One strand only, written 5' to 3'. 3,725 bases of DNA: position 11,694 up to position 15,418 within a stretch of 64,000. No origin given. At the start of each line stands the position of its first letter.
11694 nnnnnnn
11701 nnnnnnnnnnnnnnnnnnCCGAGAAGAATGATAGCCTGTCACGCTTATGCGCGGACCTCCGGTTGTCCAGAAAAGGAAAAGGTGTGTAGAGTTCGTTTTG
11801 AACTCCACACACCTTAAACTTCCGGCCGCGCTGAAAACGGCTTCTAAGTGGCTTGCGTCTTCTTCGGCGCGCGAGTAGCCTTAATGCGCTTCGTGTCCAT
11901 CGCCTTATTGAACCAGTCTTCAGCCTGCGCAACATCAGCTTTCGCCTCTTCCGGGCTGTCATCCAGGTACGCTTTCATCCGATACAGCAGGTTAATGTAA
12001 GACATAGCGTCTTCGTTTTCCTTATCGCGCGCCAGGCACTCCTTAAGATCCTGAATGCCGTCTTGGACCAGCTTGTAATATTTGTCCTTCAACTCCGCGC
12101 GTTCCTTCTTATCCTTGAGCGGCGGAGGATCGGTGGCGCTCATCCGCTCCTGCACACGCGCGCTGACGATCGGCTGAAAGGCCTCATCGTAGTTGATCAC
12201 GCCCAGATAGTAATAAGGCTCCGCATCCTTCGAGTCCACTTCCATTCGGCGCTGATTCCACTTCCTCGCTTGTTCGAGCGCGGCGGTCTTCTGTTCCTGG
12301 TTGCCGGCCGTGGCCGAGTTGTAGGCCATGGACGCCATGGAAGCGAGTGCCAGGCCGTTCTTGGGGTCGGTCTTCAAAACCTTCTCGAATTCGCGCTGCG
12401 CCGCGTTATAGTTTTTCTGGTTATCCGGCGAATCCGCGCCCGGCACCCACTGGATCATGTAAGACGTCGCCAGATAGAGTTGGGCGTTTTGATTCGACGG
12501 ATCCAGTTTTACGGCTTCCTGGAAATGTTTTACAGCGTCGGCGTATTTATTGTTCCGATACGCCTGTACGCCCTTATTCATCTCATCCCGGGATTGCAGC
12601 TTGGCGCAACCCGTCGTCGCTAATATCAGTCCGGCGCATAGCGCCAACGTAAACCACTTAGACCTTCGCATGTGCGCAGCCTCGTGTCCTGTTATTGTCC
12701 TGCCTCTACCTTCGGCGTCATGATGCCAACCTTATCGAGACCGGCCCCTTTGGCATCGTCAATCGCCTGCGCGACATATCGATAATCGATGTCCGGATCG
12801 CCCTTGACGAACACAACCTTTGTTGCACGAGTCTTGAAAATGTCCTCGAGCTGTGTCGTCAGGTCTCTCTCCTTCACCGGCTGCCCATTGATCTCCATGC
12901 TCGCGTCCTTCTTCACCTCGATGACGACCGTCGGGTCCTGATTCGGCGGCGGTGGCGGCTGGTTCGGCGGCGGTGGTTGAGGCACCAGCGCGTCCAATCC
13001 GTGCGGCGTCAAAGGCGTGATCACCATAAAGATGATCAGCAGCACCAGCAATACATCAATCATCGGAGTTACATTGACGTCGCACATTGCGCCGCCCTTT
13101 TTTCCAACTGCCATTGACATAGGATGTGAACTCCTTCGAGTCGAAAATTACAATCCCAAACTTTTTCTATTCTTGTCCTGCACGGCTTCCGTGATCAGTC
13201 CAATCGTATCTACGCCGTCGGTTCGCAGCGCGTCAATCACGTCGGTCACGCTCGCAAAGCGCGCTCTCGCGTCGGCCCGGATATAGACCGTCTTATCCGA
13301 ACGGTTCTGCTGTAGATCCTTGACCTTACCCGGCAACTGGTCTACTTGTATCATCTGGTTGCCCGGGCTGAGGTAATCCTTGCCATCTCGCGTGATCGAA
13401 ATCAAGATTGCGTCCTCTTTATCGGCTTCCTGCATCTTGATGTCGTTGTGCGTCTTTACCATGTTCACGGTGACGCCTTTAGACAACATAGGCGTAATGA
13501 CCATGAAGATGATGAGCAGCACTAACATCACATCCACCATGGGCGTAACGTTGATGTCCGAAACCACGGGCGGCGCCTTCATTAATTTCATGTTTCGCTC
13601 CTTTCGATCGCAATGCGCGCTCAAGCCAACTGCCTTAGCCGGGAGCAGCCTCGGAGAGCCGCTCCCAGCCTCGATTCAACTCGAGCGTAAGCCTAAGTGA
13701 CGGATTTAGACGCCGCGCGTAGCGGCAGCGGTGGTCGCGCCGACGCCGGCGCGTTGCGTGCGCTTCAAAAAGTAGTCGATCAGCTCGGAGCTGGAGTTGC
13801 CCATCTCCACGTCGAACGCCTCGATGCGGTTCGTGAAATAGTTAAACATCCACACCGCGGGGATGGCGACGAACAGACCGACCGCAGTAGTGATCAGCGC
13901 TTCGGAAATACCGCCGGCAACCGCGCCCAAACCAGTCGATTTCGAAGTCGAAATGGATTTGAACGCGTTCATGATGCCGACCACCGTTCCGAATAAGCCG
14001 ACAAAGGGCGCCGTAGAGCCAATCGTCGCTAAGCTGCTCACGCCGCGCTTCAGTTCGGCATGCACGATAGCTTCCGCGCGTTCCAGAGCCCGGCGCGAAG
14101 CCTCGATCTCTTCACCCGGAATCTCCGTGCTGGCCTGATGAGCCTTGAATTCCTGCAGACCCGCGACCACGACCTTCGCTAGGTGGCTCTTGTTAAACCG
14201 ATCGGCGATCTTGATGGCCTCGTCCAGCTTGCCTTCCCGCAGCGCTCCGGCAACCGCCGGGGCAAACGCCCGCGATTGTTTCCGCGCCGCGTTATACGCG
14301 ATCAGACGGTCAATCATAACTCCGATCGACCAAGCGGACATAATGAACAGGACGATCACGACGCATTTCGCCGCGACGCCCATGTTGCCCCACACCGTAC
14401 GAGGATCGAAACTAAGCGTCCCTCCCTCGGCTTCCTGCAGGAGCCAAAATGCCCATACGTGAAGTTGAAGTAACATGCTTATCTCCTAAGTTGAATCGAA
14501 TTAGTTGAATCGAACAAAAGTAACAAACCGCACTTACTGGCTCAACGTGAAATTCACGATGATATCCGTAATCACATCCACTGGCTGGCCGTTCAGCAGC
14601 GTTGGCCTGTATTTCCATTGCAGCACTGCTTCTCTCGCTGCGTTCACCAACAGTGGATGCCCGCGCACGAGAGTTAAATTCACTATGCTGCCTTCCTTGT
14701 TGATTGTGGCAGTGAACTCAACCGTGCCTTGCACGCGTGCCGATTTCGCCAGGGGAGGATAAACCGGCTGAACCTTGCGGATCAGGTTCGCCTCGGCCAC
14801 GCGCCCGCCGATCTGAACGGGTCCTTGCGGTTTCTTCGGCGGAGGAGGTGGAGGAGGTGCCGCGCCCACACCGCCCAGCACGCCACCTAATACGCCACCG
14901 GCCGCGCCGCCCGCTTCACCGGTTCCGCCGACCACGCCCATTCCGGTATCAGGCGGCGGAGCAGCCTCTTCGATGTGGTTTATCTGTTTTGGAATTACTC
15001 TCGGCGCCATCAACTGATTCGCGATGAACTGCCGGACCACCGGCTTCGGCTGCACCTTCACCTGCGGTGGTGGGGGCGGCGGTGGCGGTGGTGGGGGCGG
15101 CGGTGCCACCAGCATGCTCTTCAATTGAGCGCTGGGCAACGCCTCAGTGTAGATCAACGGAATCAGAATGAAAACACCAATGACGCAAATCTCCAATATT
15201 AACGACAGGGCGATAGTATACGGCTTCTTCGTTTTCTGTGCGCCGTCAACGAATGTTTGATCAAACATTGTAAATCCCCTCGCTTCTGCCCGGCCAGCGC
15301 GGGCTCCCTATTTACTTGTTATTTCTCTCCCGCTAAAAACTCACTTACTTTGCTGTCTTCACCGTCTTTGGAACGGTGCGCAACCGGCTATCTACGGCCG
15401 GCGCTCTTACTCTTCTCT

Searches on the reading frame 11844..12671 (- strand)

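Call 12: search_protein_families(library=pfam, proteins=[window:11844-12671:-], max_evalue=0.001)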
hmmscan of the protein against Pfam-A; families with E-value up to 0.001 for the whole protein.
window:11844-12671:- (275 aa): 12 families
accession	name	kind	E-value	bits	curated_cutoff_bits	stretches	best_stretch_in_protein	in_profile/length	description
PF07719.23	TPR_2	-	3.6e-10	39.6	27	1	32-60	6-34/34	Tetratricopeptide repeat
PF06552.18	TOM20_plant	-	7.8e-09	36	20.6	1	44-114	52-122/187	Plant specific mitochondrial import receptor subunit TOM20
PF13414.12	TPR_11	-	1e-08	35.2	26.8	1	38-71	5-38/42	TPR repeat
PF14559.12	TPR_19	-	5.8e-08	33.4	25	1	39-72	3-36/68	Tetratricopeptide repeat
PF00515.34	TPR_1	-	6e-08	32.6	27.8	1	31-60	5-34/34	Tetratricopeptide repeat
PF13432.12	TPR_16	-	1.9e-07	31.9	32.7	1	36-71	6-41/65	Tetratricopeptide repeat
PF13428.12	TPR_14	-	9.8e-07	29.3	23.5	0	38-69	12-43/44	Tetratricopeptide repeat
PF13431.12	TPR_17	-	2.5e-05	24.6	24.4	0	50-92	2-33/34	Tetratricopeptide repeat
PF23914.1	TPR_CcmH_CycH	-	0.00012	22.4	42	1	37-120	60-135/158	Cytochrome c-type biogenesis protein H TPR domain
PF25064.1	ARM_TT21_5th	-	0.00015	22.5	27.8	0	85-175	14-102/117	TT21 fifth ARM repeats domain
PF13181.12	TPR_8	-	0.00016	22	25.7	0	39-60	13-34/34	Tetratricopeptide repeat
PF24575.1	TPR_Slam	-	0.00099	19.9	35.2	0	33-71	53-91/104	Surface lipoprotein assembly modifier, N-terminal TPR repeats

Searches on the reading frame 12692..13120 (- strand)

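Call 12: search_protein_families(library=pfam, proteins=[window:12692-13120:-], max_evalue=0.001)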
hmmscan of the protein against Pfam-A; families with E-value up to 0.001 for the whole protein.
window:12692-13120:- (142 aa): 1 family
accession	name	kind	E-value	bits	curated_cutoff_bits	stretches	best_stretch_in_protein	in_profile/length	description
PF02472.21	ExbD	-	1e-21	77.8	25.4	1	14-135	7-125/128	Biopolymer transport protein ExbD/TolR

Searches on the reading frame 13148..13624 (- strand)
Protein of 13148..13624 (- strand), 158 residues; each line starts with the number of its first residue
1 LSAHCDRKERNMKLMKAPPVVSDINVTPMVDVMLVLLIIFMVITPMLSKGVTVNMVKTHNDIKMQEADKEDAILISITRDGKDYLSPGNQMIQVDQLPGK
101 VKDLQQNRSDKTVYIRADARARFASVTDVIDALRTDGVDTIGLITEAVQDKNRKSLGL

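Call 12: search_protein_families(library=pfam, proteins=[window:13148-13624:-], max_evalue=0.001)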
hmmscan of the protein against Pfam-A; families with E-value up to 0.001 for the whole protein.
window:13148-13624:- (158 aa): 1 family
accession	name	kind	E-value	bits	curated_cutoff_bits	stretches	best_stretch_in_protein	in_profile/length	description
PF02472.21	ExbD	-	3.2e-23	82.6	25.4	1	23-146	7-126/128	Biopolymer transport protein ExbD/TolR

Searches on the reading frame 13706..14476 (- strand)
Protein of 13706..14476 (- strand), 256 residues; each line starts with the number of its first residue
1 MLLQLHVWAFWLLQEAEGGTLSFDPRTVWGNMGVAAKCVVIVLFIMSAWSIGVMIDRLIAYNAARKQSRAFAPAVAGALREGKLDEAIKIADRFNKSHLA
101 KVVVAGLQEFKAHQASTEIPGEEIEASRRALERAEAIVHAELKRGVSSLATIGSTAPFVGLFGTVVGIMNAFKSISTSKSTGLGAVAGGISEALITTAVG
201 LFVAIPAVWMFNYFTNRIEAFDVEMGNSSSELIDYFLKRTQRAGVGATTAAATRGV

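Call 13: search_protein_families(library=pfam, proteins=[window:13706-14476:-], max_evalue=0.001)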
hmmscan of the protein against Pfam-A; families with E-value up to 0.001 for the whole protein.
window:13706-14476:- (256 aa): 1 family
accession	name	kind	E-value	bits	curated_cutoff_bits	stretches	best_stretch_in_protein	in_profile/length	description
PF01618.21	MotA_ExbB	-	8.5e-36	122.9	22.9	1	97-223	4-123/127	MotA/TolQ/ExbB proton channel family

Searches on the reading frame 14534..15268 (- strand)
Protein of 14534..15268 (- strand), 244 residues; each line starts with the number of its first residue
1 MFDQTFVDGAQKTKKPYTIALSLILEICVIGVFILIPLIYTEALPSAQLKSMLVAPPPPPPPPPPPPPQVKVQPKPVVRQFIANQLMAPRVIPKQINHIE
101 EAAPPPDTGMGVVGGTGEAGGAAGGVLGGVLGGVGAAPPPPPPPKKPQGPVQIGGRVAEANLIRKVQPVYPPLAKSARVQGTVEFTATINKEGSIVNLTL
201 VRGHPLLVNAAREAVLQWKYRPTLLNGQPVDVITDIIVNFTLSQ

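Call 13: search_protein_families(library=pfam, proteins=[window:14534-15268:-], max_evalue=0.001)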
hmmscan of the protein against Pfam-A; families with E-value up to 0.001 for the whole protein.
window:14534-15268:- (244 aa): 1 family
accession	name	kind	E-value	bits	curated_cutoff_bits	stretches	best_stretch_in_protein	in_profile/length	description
PF03544.19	TonB_C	-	4.8e-18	65.8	24.6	1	167-242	2-79/79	Gram-negative bacterial TonB protein C-terminal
